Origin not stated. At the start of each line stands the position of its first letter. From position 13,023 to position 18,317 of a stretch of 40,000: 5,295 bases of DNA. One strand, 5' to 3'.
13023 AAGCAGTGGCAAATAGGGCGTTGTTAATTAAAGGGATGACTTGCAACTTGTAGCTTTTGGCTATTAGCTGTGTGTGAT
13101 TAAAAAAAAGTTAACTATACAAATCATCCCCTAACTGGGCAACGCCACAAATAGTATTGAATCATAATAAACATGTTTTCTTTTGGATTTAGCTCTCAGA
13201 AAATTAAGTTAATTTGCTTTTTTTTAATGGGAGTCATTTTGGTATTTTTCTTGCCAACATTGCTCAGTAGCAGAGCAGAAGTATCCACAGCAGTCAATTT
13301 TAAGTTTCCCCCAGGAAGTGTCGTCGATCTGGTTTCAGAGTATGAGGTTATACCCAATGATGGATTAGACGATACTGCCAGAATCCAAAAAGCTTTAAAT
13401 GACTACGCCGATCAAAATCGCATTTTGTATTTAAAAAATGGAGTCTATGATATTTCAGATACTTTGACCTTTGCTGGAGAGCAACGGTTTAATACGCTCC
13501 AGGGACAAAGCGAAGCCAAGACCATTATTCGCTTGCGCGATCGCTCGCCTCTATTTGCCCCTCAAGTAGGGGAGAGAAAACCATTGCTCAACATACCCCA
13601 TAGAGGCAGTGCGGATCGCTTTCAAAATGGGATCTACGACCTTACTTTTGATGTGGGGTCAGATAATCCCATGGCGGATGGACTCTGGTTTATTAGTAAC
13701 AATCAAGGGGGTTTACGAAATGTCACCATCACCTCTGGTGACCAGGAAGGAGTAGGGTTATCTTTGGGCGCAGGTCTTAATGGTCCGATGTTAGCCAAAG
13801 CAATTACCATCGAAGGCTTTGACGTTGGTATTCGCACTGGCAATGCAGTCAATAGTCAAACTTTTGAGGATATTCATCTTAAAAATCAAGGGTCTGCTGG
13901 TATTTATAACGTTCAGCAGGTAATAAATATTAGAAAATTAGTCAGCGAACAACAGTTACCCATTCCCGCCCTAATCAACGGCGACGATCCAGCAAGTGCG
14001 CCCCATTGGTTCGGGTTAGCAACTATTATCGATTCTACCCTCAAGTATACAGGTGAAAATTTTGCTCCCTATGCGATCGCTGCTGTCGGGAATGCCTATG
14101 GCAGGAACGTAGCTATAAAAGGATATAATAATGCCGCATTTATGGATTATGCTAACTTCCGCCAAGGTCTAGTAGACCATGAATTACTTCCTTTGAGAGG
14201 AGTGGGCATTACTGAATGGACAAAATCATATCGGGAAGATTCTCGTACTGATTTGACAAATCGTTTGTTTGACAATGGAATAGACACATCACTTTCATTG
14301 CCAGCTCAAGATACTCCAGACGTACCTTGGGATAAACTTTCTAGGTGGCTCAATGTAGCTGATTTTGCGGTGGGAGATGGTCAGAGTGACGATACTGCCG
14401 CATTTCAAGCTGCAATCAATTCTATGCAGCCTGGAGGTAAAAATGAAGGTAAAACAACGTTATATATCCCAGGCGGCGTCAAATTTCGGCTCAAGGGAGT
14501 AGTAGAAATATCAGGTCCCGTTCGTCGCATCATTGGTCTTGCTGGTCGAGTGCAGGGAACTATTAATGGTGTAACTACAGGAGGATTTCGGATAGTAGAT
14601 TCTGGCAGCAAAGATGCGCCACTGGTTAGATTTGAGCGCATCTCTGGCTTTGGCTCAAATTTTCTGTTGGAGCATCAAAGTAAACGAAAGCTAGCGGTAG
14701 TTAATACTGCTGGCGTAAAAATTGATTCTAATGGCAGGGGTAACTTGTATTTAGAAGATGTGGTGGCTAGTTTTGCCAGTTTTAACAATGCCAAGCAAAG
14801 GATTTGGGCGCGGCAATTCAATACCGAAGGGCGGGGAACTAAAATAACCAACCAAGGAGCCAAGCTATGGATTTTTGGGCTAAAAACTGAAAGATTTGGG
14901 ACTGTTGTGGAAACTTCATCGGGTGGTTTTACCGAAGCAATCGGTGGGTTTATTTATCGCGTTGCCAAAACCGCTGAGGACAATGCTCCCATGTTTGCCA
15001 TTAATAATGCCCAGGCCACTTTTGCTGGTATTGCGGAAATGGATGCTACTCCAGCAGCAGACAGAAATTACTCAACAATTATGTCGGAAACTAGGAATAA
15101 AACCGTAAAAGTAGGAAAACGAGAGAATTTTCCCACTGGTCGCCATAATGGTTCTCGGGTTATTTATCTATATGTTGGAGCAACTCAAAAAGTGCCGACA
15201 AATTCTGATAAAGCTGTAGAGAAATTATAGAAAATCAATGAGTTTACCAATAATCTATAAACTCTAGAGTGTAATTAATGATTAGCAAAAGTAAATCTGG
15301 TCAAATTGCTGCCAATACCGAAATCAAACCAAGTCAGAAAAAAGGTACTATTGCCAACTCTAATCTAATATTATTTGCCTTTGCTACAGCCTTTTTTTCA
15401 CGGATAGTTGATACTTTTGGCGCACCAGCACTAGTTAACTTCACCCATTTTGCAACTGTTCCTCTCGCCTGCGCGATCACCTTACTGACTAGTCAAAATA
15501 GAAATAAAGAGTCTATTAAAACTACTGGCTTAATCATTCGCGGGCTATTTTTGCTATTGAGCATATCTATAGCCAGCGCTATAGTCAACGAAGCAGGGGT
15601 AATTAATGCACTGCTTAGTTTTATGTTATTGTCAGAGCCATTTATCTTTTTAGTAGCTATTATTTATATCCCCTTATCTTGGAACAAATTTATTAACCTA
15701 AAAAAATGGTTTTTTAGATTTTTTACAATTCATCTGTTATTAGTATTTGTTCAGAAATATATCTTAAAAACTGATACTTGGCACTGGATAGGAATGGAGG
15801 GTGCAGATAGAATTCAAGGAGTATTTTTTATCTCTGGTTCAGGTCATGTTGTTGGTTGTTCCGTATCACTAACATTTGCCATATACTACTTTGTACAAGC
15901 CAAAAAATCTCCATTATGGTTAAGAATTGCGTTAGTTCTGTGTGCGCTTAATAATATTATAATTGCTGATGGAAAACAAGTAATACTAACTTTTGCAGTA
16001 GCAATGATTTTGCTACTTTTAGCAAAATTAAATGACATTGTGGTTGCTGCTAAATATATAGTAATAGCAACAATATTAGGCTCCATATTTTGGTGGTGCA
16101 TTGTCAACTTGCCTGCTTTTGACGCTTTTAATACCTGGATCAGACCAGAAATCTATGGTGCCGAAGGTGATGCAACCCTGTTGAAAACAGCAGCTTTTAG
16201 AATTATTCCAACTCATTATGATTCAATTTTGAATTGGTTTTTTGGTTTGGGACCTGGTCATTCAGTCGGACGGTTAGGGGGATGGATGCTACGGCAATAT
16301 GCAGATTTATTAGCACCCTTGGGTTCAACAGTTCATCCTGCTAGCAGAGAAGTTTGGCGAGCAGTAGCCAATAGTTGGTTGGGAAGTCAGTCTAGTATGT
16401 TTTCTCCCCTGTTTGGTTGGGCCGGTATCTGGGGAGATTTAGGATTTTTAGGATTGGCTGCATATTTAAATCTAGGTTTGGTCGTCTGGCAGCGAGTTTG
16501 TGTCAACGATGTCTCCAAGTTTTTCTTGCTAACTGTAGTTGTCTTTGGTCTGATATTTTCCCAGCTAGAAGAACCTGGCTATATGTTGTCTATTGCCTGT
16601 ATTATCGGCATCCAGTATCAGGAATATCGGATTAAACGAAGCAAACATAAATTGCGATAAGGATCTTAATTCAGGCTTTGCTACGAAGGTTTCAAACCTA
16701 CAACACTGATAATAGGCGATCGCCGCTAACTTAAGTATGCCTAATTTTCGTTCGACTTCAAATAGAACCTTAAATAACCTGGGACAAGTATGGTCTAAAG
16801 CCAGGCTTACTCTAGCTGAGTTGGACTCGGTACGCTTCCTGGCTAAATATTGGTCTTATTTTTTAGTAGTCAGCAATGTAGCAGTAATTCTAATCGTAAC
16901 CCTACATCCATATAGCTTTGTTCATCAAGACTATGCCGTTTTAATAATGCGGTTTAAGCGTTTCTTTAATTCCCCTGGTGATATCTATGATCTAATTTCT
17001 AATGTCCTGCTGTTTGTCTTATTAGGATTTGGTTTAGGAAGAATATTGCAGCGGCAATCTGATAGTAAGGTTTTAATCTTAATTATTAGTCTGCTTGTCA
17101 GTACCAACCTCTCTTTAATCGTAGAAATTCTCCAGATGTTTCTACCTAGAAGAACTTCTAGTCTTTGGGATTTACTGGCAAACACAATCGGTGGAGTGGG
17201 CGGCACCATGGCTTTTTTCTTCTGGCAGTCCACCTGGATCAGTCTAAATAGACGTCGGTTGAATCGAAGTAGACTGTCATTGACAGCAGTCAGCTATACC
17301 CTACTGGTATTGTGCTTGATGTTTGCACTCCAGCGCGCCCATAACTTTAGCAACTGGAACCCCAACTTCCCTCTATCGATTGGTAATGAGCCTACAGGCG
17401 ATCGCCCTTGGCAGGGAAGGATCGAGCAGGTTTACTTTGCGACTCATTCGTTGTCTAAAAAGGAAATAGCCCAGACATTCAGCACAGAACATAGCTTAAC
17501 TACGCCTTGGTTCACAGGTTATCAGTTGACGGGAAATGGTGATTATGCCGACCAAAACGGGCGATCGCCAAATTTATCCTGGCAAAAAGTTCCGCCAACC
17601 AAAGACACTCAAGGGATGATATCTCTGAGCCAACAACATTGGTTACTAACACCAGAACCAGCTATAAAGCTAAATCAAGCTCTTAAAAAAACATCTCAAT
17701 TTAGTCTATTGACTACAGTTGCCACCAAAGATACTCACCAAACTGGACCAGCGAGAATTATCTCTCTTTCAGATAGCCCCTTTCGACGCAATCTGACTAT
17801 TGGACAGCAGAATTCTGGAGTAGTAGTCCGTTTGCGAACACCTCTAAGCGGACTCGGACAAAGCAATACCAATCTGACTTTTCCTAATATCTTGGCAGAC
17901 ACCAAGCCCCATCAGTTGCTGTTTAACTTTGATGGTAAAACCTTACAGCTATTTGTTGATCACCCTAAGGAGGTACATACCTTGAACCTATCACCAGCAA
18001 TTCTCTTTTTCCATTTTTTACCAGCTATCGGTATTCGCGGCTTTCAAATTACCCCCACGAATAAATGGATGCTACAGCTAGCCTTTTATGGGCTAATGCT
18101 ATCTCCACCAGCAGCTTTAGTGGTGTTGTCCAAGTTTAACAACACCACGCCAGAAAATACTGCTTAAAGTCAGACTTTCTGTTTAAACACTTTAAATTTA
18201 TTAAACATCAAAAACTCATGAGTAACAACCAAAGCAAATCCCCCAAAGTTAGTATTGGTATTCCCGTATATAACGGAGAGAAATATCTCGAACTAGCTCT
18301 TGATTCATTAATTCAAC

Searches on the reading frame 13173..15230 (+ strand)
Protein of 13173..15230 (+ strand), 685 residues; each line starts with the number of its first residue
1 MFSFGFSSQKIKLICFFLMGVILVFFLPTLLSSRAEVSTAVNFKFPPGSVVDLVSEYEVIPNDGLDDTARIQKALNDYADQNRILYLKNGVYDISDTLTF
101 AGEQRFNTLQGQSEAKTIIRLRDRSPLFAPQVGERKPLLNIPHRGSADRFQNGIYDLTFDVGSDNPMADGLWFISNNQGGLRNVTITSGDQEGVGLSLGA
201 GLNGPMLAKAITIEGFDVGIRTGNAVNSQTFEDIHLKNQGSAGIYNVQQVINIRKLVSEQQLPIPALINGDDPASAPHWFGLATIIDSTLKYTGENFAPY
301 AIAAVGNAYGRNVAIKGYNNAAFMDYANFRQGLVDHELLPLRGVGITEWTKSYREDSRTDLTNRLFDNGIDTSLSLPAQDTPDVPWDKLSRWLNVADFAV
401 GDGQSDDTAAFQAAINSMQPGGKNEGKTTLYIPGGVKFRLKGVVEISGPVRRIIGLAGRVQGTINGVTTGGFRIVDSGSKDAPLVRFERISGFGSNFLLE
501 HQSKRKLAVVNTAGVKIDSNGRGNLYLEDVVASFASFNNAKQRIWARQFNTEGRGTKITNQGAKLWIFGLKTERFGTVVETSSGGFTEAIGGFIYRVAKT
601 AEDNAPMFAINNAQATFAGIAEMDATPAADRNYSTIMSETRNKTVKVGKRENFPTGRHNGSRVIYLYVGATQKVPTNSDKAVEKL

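Call 41: search_protein_families(library=pfam, proteins=[window:13173-15230:+], max_evalue=0.00001)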
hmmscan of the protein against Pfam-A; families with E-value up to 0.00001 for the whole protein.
window:13173-15230:+ (685 aa): 1 family
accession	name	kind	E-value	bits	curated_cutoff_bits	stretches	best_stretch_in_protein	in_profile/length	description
PF12708.12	Pect-lyase_RHGA_epim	-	1.5e-16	61.3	27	1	55-245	5-191/213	Rhamnogalacturonase A/epimerase, pectate lyase-like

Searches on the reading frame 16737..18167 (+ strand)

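Call 41: search_protein_families(library=pfam, proteins=[window:16737-18167:+], max_evalue=0.00001)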
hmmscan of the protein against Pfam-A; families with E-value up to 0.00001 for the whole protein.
window:16737-18167:+ (476 aa): 2 families
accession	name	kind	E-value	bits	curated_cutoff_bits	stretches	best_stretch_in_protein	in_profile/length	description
PF04892.17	VanZ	-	1.2e-12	49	30.1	1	54-163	34-125/126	VanZ like family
PF13385.13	Laminin_G_3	-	2.7e-08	34.5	27.6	0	205-245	111-151/151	Concanavalin A-like lectin/glucanases superfamily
